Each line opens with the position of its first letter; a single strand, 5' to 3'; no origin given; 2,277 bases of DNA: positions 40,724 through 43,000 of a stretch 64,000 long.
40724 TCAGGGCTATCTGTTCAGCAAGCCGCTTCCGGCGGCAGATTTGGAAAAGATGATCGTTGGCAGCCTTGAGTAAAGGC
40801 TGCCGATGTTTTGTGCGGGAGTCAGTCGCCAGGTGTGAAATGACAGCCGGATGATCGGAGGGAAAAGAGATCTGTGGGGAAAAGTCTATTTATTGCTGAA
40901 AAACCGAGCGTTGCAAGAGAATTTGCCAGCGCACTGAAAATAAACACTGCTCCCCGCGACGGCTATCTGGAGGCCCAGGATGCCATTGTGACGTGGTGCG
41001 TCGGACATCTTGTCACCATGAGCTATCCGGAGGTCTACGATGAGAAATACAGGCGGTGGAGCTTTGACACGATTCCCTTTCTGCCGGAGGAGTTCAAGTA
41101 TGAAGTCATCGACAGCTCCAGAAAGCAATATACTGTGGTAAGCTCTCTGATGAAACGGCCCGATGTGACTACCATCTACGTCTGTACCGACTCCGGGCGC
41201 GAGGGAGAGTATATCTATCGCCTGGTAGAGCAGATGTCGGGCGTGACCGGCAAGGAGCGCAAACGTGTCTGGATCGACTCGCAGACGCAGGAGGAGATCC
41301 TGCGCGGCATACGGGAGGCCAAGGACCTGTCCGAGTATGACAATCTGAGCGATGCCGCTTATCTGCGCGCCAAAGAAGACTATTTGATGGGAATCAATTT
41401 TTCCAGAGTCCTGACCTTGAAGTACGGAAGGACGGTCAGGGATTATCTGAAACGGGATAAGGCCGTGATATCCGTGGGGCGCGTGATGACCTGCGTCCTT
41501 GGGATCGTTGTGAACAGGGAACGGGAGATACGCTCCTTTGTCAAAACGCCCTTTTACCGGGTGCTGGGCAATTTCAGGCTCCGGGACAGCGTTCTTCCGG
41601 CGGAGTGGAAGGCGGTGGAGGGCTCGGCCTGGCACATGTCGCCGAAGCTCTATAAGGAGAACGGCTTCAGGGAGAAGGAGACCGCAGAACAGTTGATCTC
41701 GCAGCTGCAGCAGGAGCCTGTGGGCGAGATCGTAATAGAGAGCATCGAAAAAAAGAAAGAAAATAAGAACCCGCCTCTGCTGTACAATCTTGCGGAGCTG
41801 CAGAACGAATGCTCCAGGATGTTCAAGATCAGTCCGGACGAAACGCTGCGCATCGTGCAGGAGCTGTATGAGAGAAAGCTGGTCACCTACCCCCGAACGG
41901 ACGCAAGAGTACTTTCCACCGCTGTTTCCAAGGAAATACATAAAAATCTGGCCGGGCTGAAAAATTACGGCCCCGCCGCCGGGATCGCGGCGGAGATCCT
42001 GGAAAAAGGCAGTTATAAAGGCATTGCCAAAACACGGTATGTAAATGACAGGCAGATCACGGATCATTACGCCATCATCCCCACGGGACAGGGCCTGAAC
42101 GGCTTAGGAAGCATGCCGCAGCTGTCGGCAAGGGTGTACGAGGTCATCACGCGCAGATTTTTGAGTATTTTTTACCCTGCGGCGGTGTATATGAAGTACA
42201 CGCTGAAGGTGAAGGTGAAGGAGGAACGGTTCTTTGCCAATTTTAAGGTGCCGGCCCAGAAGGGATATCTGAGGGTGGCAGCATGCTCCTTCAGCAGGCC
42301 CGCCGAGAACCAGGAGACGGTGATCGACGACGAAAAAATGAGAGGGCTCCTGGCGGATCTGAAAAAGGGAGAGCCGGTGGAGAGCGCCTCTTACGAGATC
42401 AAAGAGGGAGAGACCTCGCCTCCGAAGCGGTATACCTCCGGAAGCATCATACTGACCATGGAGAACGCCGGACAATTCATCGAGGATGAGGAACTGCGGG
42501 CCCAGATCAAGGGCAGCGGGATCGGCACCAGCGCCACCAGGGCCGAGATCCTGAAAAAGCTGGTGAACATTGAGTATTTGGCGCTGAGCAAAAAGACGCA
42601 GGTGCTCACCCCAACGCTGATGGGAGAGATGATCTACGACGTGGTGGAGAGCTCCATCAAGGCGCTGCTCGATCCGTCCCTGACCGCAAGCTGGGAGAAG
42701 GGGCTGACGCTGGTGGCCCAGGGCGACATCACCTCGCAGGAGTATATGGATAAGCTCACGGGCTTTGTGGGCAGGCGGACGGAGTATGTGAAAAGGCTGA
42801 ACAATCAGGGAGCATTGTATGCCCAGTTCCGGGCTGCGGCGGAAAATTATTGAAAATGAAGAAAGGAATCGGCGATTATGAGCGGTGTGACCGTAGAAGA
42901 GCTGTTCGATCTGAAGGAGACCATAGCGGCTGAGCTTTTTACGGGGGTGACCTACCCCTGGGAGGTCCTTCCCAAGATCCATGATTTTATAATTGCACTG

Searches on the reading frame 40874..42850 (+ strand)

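Call 80: search_protein_families(library=pfam, proteins=[window:40874-42850:+], max_evalue=0.00001)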
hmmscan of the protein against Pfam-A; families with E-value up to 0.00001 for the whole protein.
window:40874-42850:+ (659 aa): 2 families
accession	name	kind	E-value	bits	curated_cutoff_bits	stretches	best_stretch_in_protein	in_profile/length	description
PF01131.25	Topoisom_bac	-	7.8e-100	335.2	35.1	1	154-626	2-411/411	DNA topoisomerase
PF01751.28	Toprim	-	7.5e-08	32.9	23.1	1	5-134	2-93/96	Toprim domain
